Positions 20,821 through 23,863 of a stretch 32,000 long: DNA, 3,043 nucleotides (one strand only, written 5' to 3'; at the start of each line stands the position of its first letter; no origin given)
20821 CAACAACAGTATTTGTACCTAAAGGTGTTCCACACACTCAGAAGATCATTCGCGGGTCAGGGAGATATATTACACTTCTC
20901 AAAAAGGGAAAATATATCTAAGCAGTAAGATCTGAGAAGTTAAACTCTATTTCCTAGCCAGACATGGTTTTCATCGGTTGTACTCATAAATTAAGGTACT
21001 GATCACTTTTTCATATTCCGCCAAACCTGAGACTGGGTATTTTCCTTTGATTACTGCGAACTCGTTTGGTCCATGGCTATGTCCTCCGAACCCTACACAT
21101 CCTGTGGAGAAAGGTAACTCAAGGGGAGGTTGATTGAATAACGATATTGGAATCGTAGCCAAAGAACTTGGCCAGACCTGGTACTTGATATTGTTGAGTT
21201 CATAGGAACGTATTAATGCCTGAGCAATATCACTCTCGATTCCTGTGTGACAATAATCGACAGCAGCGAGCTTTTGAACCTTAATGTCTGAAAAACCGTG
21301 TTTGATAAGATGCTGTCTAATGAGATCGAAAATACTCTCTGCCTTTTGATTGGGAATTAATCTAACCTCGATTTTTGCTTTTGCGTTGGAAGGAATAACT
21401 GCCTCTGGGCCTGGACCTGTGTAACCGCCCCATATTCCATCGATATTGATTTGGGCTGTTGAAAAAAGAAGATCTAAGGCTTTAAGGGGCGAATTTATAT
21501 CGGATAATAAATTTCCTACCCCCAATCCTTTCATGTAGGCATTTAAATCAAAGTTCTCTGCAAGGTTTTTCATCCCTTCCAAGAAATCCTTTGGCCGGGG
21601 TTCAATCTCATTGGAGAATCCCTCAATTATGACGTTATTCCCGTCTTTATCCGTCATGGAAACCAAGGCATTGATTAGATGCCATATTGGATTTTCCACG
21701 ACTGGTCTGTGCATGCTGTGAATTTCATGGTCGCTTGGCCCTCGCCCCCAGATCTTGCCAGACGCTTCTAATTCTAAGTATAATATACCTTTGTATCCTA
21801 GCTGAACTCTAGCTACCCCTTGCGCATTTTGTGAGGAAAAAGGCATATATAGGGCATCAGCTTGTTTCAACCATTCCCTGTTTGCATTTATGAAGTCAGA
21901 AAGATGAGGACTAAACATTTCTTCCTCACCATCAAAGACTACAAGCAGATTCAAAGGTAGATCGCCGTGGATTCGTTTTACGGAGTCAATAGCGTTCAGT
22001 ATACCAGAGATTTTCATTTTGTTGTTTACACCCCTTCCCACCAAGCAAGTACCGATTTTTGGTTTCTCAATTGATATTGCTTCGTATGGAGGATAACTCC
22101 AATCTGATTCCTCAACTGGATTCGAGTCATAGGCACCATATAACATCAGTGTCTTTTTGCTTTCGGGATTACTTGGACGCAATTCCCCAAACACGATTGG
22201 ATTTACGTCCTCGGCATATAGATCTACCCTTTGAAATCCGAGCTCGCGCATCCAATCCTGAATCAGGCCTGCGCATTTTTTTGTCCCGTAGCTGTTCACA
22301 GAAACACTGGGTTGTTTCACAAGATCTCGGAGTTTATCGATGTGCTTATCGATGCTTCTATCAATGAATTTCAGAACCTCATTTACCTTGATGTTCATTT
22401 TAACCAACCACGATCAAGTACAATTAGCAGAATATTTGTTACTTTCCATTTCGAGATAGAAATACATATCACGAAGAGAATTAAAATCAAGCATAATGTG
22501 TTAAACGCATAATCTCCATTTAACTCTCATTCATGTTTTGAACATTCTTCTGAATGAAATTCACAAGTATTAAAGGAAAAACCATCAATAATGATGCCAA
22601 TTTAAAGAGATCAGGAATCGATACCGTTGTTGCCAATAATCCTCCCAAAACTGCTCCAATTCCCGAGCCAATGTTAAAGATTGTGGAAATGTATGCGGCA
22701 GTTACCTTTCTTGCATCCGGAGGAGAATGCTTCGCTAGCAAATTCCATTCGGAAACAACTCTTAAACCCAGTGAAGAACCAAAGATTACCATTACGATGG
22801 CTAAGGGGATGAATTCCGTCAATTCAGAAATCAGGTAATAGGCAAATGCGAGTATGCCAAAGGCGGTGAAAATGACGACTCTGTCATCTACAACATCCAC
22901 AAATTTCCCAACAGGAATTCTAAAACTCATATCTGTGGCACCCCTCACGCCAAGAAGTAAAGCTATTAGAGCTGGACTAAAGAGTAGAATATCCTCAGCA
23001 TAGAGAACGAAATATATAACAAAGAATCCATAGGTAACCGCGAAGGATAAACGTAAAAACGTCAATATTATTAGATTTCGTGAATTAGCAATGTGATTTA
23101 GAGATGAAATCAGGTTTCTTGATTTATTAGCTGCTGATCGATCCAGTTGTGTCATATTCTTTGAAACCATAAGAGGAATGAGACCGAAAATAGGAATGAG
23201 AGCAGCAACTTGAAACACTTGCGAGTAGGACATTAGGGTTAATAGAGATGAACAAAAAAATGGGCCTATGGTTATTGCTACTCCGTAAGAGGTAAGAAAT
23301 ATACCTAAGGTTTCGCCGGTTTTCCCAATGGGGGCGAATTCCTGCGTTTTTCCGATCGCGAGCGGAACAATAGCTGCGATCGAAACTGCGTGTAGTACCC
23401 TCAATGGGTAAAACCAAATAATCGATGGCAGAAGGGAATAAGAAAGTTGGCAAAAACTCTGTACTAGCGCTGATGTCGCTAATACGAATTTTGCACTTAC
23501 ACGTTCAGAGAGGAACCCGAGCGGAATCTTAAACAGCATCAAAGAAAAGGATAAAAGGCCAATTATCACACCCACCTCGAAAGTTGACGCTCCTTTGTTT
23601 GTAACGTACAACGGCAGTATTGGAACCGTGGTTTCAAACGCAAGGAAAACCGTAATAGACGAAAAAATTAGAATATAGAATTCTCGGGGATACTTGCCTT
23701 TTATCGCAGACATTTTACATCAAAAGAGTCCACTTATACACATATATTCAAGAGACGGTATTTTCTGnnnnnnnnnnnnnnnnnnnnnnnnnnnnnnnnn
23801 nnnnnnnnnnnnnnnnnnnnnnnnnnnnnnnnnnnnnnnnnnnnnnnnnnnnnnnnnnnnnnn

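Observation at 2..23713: ~23-kb self-contained uptake-and-degradation island for an unknown amino-acid/peptide derivative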

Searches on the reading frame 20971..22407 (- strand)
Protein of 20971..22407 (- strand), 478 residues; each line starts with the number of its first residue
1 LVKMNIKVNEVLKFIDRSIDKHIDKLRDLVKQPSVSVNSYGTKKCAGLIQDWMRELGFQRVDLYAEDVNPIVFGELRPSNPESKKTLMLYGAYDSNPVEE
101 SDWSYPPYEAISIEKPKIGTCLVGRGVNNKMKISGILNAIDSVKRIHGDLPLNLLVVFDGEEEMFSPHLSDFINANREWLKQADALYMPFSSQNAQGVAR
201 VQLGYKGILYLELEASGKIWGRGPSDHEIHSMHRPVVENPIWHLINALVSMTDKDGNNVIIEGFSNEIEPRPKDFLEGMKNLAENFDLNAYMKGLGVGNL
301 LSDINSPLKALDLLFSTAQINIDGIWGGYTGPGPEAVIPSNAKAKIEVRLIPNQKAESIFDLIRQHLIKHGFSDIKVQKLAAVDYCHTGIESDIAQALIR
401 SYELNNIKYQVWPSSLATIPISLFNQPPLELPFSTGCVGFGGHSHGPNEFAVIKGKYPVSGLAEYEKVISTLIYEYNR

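Call 5: search_protein_families(library=pfam, proteins=[window:20971-22407:-])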
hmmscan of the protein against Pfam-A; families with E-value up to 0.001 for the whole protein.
window:20971-22407:- (478 aa): 2 families
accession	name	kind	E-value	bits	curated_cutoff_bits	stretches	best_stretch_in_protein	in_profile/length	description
PF07687.19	M20_dimer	-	5.9e-10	39.5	21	1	226-371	15-103/107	Peptidase dimerisation domain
PF01546.33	Peptidase_M20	-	0.00075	19.9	24.6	0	88-452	1-189/206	Peptidase family M20/M25/M40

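Call 7: search_protein_families(library=ncbifam, proteins=[window:20971-22407:-], max_evalue=0.01)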
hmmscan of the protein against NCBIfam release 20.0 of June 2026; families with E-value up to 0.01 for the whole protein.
window:20971-22407:- (478 aa): 24 families
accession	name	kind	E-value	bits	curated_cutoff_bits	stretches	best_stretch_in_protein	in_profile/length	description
NF005034.0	PRK06446.1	subfamily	1e-65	222.2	369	1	20-450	2-413/436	hypothetical protein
NF006579.0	PRK09104.1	subfamily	3.7e-51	174.5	327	1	5-380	3-369/465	hypothetical protein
NF006053.0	PRK08201.1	equivalog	5.5e-48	164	441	1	9-449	3-432/458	dipeptidase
NF005914.0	PRK07907.1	subfamily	1.6e-26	93.2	300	1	7-381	5-362/456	hypothetical protein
NF005478.0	PRK07079.1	subfamily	9.8e-20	70.9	330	1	47-424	48-408/469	hypothetical protein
NF006399.0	PRK08651.1-2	equivalog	1.6e-12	47.2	381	1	24-253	8-215/405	succinyl-diaminopimelate desuccinylase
NF006370.0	PRK08596.1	equivalog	4.3e-12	45.3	412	1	5-156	2-150/425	acetylornithine deacetylase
TIGR01910.1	DapE-ArgE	subfamily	7.9e-12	45.1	217.6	1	24-163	2-140/373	ArgE/DapE family deacylase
NF005913.0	PRK07906.1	subfamily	4.1e-10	38.9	382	1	38-403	36-369/442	hypothetical protein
NF010589.0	PRK13983.1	equivalog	2.6e-09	36.5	333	1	9-218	3-215/409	M20 family metallo-hydrolase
NF009557.0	PRK13009.1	equivalog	8.6e-09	35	284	1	22-163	5-135/377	succinyl-diaminopimelate desuccinylase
NF005710.0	PRK07522.1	subfamily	8.4e-08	31.8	412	1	22-161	10-142/391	acetylornithine deacetylase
TIGR01880.1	Ac-peptdase-euk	subfamily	3.3e-07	29.3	338.6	1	21-166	11-151/401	N-acyl-aliphatic-L-amino acid amidohydrolase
NF009555.0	PRK13004.1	equivalog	3.4e-07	29.5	321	1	15-166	10-148/399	YgeY family selenium metabolism-linked hydrolase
TIGR01246.1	dapE_proteo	equivalog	5e-06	25.8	361.8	1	26-145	5-113/370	succinyl-diaminopimelate desuccinylase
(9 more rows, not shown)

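Call 73: search_solved_structures(query=window:20971-22407:-, max_evalue=1e-10, show_alignments=1)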
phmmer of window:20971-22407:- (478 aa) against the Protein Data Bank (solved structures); distinct sequences matched with E-value up to 1e-10: 6.
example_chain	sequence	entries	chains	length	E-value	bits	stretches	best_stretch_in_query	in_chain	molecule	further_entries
4mmo_A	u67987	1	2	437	9.4e-49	169.5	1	20-457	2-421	Sso-CP2 metallo-carboxypetidase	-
2pok_A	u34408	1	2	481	1.8e-38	135.6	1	12-452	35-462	Peptidase, M20/M25/M40 family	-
2zof_A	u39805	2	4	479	3e-20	75.5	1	54-375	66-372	Cytosolic non-specific dipeptidase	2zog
4ruh_A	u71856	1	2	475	1.6e-19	73.2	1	53-376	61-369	Cytosolic non-specific dipeptidase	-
4g1p_A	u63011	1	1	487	7.5e-19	70.9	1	69-389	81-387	Cys-Gly metallodipeptidase DUG1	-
3dlj_A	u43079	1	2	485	9.1e-19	70.6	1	65-367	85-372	Beta-Ala-His dipeptidase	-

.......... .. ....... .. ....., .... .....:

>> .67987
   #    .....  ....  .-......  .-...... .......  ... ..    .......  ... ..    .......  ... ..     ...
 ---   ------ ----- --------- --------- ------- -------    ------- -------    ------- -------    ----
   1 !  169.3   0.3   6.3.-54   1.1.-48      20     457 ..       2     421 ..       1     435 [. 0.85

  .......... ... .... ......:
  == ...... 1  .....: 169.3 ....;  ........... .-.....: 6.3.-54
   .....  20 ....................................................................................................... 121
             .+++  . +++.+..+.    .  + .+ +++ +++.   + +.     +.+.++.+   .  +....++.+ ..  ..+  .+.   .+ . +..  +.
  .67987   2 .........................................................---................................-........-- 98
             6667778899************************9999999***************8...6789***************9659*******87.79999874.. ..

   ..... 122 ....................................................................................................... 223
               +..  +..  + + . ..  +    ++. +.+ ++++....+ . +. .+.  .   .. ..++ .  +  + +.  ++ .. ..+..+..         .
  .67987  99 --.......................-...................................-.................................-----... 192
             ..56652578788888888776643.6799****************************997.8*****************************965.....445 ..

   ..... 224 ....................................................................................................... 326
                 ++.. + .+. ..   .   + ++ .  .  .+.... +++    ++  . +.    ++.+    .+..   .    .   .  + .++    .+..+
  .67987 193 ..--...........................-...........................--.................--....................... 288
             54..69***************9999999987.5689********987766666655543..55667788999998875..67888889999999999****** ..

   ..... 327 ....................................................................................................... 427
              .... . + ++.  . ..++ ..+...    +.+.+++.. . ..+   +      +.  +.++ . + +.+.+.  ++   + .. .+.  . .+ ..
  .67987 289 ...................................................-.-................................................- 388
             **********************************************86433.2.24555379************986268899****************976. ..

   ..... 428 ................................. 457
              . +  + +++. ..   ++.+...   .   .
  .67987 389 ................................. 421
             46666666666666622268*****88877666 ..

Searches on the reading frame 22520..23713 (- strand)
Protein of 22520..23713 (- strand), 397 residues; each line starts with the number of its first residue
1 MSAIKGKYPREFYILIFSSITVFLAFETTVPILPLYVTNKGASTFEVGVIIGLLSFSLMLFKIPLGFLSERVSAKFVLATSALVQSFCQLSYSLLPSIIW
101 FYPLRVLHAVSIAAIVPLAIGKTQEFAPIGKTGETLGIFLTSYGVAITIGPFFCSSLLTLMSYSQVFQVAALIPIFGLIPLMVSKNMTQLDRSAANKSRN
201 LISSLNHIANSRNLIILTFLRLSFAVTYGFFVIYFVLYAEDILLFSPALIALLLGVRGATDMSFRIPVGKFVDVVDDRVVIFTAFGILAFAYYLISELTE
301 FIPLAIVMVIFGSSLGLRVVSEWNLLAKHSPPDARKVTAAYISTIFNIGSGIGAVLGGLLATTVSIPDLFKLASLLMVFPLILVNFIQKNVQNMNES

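Call 5: search_protein_families(library=pfam, proteins=[window:22520-23713:-])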
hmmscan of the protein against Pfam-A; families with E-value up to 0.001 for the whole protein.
window:22520-23713:- (397 aa): 2 families
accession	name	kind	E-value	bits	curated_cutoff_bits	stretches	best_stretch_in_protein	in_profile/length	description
PF07690.21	MFS_1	-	3.8e-30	105.4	33.4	2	15-255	1-245/347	Major Facilitator Superfamily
PF12832.13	MFS_1_like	-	5e-13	49.3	25.2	2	193-370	196-371/373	MFS_1 like family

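Call 7: search_protein_families(library=ncbifam, proteins=[window:22520-23713:-], max_evalue=0.01)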
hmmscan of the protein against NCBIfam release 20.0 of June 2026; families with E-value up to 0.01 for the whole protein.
window:22520-23713:- (397 aa): 14 families
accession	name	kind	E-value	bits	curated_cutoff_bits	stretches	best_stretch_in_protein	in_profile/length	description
TIGR00881.1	2A0104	subfamily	2.9e-09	36.4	407.75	2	41-187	26-174/379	phosphoglycerate transporter protein PgtP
NF002921.0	PRK03545.1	equivalog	9.8e-09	34.6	401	1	38-393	41-389/396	sugar transporter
NF041040.1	FslB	exception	2e-08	33.7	600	2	14-279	11-282/417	rhizoferrin export MFS transporter FslB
TIGR00895.1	2A0115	subfamily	4.1e-08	32.6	418.55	1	43-183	50-190/398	aromatic acid/H+ symport family MFS transporter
TIGR00880.1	2_A_01_02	superfamily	1.2e-07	31.9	131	2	56-181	9-134/141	multidrug resistance protein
NF033135.1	cmx_cmrA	equivalog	1.9e-07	30.5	400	1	65-380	58-369/374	Cmx/CmrA family chloramphenicol efflux MFS transporter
TIGR00893.1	2A0114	subfamily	1.1e-06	27.9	395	1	44-365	28-375/399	D-galactonate transporter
NF002962.0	PRK03633.1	equivalog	2.1e-05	23.8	361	1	30-185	220-372/382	MFS transporter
TIGR00894.1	2A0114euk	subfamily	9.8e-05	21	626.45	1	261-375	89-206/465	Na(+)-dependent inorganic phosphate cotransporter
NF000218.1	FexA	exception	0.00032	19.5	900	1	18-180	29-191/475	chloramphenicol/florfenicol efflux MFS transporter FexA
NF047574.1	opine_export_Sa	equivalog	0.0013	17.9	235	1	22-382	18-382/388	staphylopine family metallophore export MFS transporter CntE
NF040856.1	FexB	exception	0.0019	17.1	950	1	18-309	22-299/469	chloramphenicol/florfenicol efflux MFS transporter FexB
NF049980.1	SfMCT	equivalog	0.0028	16.4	320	1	12-172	215-377/378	L-lactate MFS transporter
TIGR00891.1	2A0112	subfamily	0.0086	15.2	552.9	0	43-367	45-304/405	sialate:H+ symport family MFS transporter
